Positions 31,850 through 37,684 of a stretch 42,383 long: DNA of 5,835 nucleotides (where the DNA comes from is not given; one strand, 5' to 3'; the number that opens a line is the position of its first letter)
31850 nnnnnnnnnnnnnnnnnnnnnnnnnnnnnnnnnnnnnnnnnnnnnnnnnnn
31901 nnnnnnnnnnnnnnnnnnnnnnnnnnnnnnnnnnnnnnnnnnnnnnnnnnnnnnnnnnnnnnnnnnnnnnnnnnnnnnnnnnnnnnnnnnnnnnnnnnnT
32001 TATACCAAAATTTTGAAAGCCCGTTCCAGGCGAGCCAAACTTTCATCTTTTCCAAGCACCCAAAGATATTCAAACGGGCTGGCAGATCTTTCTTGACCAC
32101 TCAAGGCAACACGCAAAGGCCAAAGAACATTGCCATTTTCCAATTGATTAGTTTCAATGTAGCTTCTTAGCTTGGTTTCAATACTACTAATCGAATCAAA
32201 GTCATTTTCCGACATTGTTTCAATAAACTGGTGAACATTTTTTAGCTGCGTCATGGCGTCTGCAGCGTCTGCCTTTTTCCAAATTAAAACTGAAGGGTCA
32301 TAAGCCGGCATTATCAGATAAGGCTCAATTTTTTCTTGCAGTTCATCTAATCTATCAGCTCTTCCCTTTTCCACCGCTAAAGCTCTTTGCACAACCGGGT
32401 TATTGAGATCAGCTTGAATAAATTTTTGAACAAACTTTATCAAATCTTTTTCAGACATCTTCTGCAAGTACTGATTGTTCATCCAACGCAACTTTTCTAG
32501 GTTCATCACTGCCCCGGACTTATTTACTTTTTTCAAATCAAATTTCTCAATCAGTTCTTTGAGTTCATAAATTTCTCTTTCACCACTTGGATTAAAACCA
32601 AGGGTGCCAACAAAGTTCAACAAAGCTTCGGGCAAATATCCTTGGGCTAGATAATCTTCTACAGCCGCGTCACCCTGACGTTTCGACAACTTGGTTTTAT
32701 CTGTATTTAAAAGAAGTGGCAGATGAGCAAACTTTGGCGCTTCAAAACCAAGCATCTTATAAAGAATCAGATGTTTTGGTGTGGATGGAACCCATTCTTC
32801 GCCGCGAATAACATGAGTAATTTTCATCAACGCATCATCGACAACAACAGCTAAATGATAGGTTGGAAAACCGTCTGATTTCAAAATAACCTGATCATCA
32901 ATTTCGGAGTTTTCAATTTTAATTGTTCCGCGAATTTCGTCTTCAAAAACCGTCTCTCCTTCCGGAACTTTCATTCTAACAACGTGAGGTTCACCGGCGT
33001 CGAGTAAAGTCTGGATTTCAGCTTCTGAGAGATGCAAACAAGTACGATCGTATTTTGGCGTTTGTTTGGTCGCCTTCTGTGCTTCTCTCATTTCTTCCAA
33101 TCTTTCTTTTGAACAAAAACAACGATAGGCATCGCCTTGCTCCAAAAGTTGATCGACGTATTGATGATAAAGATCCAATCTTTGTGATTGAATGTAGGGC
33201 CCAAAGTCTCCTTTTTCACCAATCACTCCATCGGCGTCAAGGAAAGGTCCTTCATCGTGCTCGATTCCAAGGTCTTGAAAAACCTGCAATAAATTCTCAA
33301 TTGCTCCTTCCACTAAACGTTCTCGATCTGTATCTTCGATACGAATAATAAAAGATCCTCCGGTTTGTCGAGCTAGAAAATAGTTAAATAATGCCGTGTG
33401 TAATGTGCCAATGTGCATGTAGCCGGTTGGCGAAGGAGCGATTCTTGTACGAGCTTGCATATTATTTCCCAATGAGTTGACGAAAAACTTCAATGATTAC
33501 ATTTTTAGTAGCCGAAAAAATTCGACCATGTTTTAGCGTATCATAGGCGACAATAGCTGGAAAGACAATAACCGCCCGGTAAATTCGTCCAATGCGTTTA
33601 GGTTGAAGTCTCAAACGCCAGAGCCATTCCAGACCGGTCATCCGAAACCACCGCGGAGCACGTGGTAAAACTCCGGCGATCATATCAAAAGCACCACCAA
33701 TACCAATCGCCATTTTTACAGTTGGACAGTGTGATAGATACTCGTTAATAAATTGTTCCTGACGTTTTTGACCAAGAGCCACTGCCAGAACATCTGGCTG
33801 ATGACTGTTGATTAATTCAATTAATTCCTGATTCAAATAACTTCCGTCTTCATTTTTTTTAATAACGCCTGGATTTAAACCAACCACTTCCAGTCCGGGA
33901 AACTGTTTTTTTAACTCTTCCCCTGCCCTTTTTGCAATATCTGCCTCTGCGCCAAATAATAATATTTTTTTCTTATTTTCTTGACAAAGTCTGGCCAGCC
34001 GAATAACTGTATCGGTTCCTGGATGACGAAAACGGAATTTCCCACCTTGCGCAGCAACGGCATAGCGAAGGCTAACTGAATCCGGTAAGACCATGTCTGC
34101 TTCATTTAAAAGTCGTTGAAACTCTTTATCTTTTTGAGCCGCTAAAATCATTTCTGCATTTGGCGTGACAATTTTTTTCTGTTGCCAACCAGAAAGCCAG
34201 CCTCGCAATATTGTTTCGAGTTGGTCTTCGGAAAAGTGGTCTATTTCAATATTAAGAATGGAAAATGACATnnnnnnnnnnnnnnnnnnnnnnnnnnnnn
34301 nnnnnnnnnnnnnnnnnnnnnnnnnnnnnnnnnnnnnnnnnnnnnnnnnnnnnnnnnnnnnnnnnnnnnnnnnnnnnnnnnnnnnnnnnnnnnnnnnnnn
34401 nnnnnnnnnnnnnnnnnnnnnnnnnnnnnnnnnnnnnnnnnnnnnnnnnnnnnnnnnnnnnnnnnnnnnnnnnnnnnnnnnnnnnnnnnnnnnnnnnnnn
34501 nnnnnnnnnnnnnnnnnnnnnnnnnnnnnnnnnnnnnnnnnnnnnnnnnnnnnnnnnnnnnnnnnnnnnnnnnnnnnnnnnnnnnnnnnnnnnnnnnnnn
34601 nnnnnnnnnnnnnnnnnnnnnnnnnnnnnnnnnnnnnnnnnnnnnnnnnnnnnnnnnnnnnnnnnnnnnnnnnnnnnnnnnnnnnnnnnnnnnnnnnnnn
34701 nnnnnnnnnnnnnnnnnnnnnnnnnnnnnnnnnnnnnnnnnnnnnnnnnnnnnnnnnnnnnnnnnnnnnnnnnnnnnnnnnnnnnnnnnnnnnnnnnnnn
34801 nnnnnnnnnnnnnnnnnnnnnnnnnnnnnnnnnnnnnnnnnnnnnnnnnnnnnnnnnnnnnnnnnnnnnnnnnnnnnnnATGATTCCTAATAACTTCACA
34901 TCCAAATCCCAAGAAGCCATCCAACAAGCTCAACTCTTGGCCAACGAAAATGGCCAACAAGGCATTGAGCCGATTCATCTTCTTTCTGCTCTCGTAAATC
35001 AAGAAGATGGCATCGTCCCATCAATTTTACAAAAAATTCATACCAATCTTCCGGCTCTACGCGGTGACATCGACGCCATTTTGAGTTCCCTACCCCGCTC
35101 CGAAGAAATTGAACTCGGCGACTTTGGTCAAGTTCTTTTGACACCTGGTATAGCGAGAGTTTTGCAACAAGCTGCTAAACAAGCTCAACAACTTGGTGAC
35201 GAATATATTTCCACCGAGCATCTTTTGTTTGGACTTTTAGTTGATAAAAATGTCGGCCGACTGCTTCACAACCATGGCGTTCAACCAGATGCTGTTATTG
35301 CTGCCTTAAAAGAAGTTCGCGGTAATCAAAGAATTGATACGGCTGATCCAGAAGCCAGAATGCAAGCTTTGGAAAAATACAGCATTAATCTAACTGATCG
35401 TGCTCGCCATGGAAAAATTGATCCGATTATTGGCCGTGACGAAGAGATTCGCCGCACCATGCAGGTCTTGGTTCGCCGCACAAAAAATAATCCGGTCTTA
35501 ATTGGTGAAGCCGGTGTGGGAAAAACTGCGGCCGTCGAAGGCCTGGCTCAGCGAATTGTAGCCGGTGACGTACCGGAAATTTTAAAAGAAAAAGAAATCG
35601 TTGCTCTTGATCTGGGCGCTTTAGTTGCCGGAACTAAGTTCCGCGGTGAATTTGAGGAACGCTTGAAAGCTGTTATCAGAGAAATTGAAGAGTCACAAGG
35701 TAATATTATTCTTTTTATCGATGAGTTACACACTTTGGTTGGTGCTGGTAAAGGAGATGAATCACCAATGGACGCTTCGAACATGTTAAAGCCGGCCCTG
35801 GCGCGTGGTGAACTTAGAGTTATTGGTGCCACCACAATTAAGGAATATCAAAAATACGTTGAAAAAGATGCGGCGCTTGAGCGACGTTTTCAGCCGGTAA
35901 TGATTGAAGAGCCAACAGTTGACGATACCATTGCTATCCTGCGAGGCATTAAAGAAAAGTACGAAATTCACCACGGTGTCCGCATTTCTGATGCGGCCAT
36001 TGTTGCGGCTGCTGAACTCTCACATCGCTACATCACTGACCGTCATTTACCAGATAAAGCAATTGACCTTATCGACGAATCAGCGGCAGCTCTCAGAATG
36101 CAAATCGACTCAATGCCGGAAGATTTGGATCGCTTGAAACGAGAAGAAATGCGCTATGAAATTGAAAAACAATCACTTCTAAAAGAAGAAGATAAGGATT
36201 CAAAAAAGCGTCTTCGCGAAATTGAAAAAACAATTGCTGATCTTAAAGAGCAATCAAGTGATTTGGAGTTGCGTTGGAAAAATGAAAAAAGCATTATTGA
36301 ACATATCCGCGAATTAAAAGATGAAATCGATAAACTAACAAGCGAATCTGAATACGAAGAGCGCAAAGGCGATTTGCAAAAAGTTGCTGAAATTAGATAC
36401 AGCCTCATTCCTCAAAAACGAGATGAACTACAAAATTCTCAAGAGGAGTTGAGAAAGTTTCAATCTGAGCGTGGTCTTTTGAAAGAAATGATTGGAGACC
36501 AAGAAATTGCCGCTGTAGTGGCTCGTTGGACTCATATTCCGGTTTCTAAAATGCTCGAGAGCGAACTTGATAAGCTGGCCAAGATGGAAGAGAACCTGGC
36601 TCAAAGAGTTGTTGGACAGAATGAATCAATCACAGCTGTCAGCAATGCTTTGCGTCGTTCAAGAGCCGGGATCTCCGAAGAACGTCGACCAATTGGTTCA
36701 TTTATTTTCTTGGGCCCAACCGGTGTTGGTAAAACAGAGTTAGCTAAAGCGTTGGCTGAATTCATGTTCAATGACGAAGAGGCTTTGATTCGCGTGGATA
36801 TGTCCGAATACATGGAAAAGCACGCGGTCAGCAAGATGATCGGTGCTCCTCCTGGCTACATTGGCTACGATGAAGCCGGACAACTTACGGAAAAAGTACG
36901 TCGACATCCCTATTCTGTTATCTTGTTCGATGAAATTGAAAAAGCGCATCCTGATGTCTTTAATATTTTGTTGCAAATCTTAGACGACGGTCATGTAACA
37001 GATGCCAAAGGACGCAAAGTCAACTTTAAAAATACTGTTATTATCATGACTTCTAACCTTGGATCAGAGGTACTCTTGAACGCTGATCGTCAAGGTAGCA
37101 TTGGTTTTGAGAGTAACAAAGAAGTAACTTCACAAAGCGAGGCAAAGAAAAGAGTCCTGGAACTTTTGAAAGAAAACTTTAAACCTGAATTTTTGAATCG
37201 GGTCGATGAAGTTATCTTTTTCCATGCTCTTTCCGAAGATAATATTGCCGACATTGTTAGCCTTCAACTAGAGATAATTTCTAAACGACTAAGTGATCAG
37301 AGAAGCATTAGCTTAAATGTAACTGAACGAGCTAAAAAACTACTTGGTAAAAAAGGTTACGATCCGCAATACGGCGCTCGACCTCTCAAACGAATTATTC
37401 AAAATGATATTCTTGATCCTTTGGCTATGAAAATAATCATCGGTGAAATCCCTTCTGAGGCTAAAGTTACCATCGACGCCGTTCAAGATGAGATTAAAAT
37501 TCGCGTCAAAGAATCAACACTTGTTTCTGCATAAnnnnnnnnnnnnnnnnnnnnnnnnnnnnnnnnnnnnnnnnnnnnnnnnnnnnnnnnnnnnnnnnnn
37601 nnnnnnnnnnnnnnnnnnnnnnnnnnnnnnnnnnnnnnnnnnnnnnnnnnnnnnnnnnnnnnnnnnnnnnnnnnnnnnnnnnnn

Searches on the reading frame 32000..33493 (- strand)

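Call 61: search_protein_families(library=pfam, proteins=[window:32000-33493:-], max_evalue=0.001)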
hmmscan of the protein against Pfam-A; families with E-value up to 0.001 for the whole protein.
window:32000-33493:- (497 aa): 2 families
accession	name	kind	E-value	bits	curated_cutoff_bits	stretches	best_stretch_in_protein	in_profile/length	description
PF00749.27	tRNA-synt_1c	-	6.7e-108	360.7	23.4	1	15-337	3-314/314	tRNA synthetases class I (E and Q), catalytic domain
PF19269.4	Anticodon_2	-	9.4e-25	88.1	23.6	1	354-492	2-140/141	Anticodon binding domain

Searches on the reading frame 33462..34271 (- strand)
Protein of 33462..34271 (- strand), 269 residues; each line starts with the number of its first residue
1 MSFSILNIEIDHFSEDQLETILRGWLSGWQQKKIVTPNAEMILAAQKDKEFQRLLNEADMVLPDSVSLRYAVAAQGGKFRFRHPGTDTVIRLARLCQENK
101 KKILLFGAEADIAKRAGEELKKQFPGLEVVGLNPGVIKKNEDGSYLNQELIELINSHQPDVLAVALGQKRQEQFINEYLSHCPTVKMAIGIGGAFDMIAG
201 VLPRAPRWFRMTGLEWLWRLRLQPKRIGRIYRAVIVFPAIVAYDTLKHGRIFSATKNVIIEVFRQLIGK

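Call 61: search_protein_families(library=pfam, proteins=[window:33462-34271:-], max_evalue=0.001)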
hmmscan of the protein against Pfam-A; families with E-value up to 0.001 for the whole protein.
window:33462-34271:- (269 aa): 1 family
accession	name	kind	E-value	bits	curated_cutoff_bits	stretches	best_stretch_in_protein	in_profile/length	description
PF03808.19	Glyco_tran_WecG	-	8.5e-48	162.8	27.4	1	58-231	1-168/168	Glycosyl transferase WecG/TagA/CpsF family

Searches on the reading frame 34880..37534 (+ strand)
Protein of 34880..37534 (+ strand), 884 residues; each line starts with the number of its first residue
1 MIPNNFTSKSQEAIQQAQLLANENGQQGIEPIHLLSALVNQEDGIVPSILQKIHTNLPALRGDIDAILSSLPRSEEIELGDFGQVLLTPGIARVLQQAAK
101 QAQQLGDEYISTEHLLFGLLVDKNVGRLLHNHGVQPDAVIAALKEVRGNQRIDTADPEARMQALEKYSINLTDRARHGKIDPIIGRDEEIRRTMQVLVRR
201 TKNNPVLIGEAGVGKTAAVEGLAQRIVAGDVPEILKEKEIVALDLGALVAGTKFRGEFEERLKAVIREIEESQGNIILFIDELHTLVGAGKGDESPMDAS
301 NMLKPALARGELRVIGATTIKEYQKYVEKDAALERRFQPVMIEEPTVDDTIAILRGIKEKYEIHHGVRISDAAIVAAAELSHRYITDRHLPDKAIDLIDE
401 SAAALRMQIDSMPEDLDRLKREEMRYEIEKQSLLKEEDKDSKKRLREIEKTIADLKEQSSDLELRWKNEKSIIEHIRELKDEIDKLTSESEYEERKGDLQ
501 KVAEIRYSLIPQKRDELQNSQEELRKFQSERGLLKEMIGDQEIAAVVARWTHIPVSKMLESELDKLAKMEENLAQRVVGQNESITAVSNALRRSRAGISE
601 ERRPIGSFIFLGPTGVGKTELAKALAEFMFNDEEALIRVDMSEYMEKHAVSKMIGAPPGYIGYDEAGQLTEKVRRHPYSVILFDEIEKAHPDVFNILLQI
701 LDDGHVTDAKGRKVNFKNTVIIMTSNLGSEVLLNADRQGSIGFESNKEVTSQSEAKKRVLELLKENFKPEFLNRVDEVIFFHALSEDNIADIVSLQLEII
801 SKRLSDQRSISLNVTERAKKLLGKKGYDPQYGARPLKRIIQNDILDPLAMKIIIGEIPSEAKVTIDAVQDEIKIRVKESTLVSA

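Call 61: search_protein_families(library=pfam, proteins=[window:34880-37534:+], max_evalue=0.001)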
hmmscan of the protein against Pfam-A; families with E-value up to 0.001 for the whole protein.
window:34880-37534:+ (884 aa): 20 families
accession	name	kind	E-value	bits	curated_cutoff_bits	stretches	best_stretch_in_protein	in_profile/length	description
PF07724.20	AAA_2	-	3.4e-71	239.1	27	1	603-778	1-166/166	AAA domain (Cdc48 subfamily)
PF17871.7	AAA_lid_9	-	5.1e-34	116.8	22.8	1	347-448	2-103/104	AAA lid domain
PF10431.15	ClpB_D2-small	-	2.8e-25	88.6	21.9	1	784-865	1-81/81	C-terminal, D2-small domain, of ClpB protein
PF02861.25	Clp_N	-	3e-23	82.2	20.7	2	98-148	1-53/53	Clp amino terminal domain, pathogenicity island component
PF00004.35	AAA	-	3.5e-23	82.9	21.2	2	206-323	2-111/131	ATPase family associated with various cellular activities (AAA)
PF07728.20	AAA_5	-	3.2e-17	63.3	22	1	608-729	2-125/139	AAA domain (dynein-related subfamily)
PF13401.12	AAA_22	-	5.2e-11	43.4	27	1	607-703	7-110/130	AAA domain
PF13191.12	AAA_16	-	1.7e-10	42.1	32.6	1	183-284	2-142/167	AAA ATPase domain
PF00158.32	Sigma54_activat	-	2.5e-09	37.5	20.2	1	607-726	24-142/168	Sigma-54 interaction domain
PF01637.24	ATPase_2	-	8.1e-07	29.5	33.2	0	255-339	91-176/225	ATPase domain predominantly from Archaea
PF13173.12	AAA_14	-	2.4e-06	28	27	0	609-704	6-88/129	AAA domain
PF20720.3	nSTAND3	-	1.8e-05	24.9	27.2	0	609-648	21-60/155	Novel STAND NTPase 3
PF13238.12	AAA_18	-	4.4e-05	24.4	29.4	0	611-649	4-46/128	AAA domain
PF12775.13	AAA_7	-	4.5e-05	23.5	25.8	0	608-654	36-82/181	P-loop containing dynein motor region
PF05729.18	NACHT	-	0.00025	21.3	26.7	0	206-232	4-30/167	NACHT domain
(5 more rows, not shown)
